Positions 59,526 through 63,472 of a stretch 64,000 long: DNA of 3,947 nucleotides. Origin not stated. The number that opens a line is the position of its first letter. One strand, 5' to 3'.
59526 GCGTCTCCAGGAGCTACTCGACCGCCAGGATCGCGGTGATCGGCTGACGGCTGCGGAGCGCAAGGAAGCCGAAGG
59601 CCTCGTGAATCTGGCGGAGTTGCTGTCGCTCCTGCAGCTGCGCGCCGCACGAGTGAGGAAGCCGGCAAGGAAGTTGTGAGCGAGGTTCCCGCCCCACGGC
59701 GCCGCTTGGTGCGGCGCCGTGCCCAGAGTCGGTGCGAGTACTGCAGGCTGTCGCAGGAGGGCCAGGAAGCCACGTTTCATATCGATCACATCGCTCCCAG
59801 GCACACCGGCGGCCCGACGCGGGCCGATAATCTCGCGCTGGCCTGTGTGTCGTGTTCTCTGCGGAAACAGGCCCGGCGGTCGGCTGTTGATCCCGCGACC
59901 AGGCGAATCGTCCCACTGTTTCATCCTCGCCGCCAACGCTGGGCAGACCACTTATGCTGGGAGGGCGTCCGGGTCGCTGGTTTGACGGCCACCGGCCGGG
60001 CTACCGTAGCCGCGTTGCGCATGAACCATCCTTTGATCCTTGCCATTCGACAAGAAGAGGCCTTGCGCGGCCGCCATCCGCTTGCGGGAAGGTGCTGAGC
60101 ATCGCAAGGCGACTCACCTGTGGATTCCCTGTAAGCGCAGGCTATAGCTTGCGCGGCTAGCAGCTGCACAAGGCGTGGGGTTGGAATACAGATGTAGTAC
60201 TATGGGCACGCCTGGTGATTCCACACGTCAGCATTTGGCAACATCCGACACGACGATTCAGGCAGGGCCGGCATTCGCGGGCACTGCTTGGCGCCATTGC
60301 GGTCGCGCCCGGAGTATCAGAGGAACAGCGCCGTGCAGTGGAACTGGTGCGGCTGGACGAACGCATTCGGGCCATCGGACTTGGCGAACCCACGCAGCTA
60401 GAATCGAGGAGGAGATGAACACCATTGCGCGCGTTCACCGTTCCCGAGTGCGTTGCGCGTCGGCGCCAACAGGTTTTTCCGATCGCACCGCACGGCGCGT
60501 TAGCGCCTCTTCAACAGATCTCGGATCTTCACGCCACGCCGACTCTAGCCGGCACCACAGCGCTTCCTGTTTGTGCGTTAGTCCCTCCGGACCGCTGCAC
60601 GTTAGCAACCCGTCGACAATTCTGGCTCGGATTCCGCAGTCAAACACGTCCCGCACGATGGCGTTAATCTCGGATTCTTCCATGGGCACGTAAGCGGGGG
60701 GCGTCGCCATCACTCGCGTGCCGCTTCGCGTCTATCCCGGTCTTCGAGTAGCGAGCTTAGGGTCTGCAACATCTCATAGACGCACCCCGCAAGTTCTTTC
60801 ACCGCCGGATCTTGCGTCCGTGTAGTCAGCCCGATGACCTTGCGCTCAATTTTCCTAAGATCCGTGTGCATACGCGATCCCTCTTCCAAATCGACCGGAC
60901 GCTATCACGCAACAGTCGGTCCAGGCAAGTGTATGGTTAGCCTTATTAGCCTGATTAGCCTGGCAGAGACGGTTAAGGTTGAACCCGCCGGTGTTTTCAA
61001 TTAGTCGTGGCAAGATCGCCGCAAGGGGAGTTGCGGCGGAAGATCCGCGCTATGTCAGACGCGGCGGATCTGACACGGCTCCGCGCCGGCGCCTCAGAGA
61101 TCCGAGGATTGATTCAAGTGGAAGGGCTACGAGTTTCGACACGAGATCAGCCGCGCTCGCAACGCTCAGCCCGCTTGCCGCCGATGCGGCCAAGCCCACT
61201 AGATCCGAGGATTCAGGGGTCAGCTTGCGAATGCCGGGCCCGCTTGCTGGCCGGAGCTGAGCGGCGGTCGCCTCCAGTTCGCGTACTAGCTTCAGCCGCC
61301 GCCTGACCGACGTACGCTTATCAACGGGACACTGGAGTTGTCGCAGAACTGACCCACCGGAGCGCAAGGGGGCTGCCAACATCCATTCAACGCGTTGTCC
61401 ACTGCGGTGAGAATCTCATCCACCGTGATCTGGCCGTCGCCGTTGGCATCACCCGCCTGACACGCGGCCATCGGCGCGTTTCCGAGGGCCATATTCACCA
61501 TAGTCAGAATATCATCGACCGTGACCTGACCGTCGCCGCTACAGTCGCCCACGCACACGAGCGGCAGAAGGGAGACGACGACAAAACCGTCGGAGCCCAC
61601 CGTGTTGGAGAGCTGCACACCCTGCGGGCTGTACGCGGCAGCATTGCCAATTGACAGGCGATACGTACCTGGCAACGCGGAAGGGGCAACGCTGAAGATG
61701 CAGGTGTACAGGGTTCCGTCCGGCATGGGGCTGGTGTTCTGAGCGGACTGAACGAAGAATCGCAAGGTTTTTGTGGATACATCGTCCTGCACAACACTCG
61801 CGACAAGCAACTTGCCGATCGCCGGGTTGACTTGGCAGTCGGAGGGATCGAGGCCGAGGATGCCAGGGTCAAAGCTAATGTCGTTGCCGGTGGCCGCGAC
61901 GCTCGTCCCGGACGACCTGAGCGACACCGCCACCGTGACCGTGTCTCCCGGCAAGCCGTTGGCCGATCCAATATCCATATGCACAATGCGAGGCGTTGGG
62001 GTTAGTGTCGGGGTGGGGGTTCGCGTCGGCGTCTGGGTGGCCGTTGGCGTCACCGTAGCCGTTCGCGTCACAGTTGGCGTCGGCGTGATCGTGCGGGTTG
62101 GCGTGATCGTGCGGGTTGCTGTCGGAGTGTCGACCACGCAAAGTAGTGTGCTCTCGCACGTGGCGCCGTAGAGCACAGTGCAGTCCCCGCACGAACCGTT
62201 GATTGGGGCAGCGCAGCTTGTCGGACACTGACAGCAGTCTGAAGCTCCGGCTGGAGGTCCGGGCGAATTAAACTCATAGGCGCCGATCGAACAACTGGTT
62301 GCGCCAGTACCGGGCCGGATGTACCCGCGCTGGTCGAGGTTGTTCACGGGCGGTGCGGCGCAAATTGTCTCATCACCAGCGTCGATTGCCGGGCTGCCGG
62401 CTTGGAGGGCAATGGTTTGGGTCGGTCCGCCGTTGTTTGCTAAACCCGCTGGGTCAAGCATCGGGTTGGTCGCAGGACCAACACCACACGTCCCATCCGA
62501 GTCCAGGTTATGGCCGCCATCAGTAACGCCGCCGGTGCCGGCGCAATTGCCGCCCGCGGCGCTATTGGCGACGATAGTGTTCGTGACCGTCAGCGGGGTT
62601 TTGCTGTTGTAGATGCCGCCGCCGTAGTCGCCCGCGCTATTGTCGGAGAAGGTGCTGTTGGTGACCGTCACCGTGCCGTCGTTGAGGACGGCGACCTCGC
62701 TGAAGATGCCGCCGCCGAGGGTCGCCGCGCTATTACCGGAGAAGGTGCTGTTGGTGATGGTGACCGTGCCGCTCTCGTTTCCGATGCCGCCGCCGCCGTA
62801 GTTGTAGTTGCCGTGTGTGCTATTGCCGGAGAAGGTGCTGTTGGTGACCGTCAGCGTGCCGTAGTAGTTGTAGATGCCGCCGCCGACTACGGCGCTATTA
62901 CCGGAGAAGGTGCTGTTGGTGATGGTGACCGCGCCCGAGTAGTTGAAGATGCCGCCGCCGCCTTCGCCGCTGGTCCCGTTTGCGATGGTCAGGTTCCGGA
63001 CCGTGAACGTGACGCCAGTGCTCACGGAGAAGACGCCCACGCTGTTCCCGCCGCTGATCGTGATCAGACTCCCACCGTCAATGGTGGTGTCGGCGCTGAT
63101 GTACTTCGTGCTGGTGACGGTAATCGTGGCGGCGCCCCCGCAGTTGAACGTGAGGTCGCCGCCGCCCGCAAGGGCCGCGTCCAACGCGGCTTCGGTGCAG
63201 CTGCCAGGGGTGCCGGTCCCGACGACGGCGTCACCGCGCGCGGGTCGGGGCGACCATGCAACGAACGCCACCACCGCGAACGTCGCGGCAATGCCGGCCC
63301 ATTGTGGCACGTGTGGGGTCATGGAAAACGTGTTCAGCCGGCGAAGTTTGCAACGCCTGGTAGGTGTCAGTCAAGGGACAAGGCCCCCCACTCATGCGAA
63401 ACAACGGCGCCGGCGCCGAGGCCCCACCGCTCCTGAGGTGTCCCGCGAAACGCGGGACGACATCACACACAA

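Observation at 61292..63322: Cohesin-like domain plus dockerin-like repeats on a beta-helix surface protein, with dockerin repeats on further family members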

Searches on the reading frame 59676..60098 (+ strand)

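Call 61: search_protein_families(library=pfam, proteins=[window:59676-60098:+], max_evalue=0.001)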
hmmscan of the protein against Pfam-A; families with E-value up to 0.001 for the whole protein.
window:59676-60098:+ (140 aa): 2 families
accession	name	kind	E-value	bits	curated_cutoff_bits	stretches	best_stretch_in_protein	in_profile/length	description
PF01844.29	HNH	-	2.4e-11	44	21.4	1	20-66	1-46/47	HNH endonuclease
PF14279.12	HNH_5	-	5.2e-07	29.9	27.5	1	20-67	1-46/56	HNH endonuclease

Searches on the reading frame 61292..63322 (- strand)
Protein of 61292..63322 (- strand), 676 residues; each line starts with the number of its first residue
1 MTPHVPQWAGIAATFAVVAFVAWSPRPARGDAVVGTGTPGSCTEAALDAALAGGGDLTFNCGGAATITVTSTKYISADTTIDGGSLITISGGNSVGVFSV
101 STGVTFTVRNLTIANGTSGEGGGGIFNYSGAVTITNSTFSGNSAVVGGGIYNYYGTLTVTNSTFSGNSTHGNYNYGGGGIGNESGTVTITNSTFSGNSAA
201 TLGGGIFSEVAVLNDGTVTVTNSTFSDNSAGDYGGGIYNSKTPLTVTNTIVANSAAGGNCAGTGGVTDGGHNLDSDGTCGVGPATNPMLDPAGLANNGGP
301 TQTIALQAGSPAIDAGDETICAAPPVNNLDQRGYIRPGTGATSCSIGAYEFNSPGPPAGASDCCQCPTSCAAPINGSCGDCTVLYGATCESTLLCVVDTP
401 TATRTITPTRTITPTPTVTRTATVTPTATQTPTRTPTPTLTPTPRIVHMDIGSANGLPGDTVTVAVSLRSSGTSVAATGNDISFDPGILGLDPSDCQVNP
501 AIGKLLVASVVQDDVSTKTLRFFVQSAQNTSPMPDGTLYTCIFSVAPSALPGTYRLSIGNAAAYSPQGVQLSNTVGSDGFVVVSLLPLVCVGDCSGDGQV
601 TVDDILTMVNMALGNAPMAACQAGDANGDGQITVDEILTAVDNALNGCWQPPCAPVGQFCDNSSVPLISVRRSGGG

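Call 3: search_protein_families(library=pfam, proteins=[window:61292-63322:-], max_evalue=10)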
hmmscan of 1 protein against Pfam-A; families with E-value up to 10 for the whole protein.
window:61292-63322:- (676 aa): 7 families
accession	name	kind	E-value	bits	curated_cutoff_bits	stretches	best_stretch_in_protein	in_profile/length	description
PF00404.24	Dockerin_1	-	0.00012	22.6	22.9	1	592-633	2-45/57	Dockerin type I domain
PF02415.23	Chlam_PMP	-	0.00013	22.3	20.6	3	222-240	1-19/19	Chlamydia polymorphic membrane protein (Chlamydia_PMP) repeat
PF00036.39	EF-hand_1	-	0.00042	20.1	25.4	1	622-641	7-26/29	EF hand domain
PF13202.12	EF-hand_5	-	0.0034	17.3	25.9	1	623-637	7-21/25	EF hand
PF13405.12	EF-hand_6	-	0.0042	17.2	25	1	625-641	10-26/30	EF-hand domain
PF13499.12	EF-hand_7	-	0.25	12.1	30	1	593-640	12-65/67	EF-hand domain pair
PF17161.10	DUF5123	-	1.3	10.6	35.1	1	187-246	1-56/113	Domain of unknown function (DUF5123)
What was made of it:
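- On Cohesin (Pfam PF00963): It is not listed when the whole 676-aa protein is scanned (call 3).
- On Chlamydial Pmp-type autotransporter: The C-terminus is cohesin+dockerin (call 3).
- A weak Pfam DUF5123 hit (E 1.3) is the only hint (call 3).
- Tried and rejected: The whole-protein Pfam scan did not list Cohesin at E<=10 (call 3). I considered a Pmp autotransporter and rejected it because there is no barrel domain (call 3).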

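Call 4: search_protein_families(library=ncbifam, proteins=[window:61292-63322:-], max_evalue=1)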
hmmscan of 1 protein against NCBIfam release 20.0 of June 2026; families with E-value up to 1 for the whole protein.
window:61292-63322:- (676 aa): 2 families
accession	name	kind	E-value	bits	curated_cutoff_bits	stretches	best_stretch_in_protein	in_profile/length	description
NF041518.1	choice_anch_Q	domain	5.8e-19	68.1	25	1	286-352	1-58/58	choice-of-anchor Q domain-containing protein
TIGR01376.1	POMP_repeat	repeat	0.0094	15.8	15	2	193-209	6-22/28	polymorphic outer membrane protein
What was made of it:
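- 62543..63145 (-): Right-handed beta-helix region with PMP-type repeats (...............), aa about 60-260. Pfam Chlam_PMP 22.3 bits (cut-off 20.6); TIGR01376 POMP_repeat 15.8 bits (cut-off 15) (calls 3, 4).
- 62267..62467 (-): Choice-of-anchor Q domain, aa 286-352. NCBIfam NF041518, 68.1 bits against a cut-off of 25, profile 1-58/58 (call 4).
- On Choice-of-anchor Q domain (NCBIfam NF041518): 68.1 bits against 25, full profile 1-58 (call 4).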

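Call 18: find_encoding_contigs(protein=window:61292-63322:-, flank=10000, max_places=4)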
Protein window:61292-63322:- (676 aa): 10 contigs read that carry it; 3 places shown.
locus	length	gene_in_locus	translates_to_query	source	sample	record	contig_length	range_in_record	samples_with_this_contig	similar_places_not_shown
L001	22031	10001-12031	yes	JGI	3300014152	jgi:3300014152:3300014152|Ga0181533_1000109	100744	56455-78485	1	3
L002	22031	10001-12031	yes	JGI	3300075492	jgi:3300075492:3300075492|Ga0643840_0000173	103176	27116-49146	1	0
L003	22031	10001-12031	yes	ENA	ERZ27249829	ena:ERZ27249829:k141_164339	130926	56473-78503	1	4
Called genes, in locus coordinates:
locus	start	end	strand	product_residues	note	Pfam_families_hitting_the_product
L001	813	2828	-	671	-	PF00989:PAS, PF08447:PAS_3 (weak), PF08448:PAS_4 (weak), PF13426:PAS_9, PF01590:GAF, PF13185:GAF_2, PF00512:HisKA, PF02518:HATPase_c, +1 more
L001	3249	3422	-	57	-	-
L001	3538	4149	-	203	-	PF00300:His_Phos_1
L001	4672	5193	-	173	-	-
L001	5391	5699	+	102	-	PF01909:NTP_transf_2, PF18765:Polbeta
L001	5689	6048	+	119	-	PF01934:HepT-like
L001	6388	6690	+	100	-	PF09907:HigB_toxin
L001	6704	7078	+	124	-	-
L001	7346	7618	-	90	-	-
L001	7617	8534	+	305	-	-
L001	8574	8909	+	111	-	-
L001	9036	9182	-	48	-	-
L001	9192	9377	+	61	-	-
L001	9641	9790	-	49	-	-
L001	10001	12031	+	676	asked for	-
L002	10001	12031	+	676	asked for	-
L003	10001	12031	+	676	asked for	-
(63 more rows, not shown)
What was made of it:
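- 61292..63322 (-): Intact gene, 676 aa: secreted beta-helix protein with a C-terminal cohesin-dockerin cassette. The identical protein is on 10 metagenome contigs of 50-200 kb (call 18).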

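Call 63: find_homologous_proteins(query=window:61292-63322:-)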
Query window:61292-63322:- (676 aa): 5712 proteins with E <= 0.001 among 8000 candidates; the best 120 are listed.
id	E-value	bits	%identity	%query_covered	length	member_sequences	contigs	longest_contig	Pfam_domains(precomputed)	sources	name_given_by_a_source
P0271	3.1e-220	752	55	48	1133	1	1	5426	PF13229.13,PF02415.24,PF24837.2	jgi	jgi:fibronectin-binding autotransporter adhesin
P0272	1.1e-219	750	67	92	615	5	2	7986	PF13229.13,PF02415.24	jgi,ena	-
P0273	1.3e-201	690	53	53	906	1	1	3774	PF13229.13,PF02415.24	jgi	jgi:hypothetical protein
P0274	7.1e-199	681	62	92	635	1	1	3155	PF02415.24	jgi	jgi:hypothetical protein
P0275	5.5e-198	678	60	57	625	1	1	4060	PF13229.13,PF02415.24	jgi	jgi:predicted outer membrane repeat protein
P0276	2.4e-179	617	66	59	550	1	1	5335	PF13229.13,PF00404.25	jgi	jgi:hypothetical protein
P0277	2.1e-174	600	57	30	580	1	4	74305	-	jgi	jgi:hypothetical protein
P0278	1.5e-172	594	54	57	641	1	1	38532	PF13229.13,PF02415.24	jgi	jgi:predicted outer membrane repeat protein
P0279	6.5e-171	589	51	60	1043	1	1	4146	PF13229.13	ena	-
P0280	1.2e-170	588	58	47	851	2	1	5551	PF13229.13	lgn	-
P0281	8.8e-168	578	48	49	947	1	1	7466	-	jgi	jgi:hypothetical protein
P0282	3.8e-166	573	66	55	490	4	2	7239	-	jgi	jgi:predicted outer membrane repeat protein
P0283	5.6e-164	566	49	49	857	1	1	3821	PF13229.13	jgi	jgi:hypothetical protein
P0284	4.4e-163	563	58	58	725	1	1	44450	PF00050.27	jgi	jgi:hypothetical protein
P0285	2.7e-161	557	57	52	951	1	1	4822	PF13229.13,PF02415.24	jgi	jgi:predicted outer membrane repeat protein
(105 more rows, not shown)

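Call 64: list_cluster_members(proteins=[window:61295-63322:-])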
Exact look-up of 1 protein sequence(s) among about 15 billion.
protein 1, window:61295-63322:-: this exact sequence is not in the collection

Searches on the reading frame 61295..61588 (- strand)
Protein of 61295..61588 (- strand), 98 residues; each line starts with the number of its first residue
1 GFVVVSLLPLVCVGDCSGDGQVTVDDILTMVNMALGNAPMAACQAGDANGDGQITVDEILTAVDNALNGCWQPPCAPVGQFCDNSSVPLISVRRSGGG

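Call 10: search_protein_families(library=pfam, proteins=[window:61295-61588:-], max_evalue=1)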
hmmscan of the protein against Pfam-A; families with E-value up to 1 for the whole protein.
seq(98 aa): 6 families
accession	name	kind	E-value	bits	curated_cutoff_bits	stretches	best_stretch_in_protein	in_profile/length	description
PF00404.24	Dockerin_1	-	2.2e-06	28.2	22.9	1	14-55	2-45/57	Dockerin type I domain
PF00036.39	EF-hand_1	-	4.2e-06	26.4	25.4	1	44-63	7-26/29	EF hand domain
PF13405.12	EF-hand_6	-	4.5e-05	23.3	25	1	46-63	9-26/30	EF-hand domain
PF13202.12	EF-hand_5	-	5.6e-05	22.9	25.9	1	45-59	7-21/25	EF hand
PF13499.12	EF-hand_7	-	0.00085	20.1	30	1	15-62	12-65/67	EF-hand domain pair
PF13833.12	EF-hand_8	-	0.03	14.5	28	0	45-60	33-48/54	EF-hand domain pair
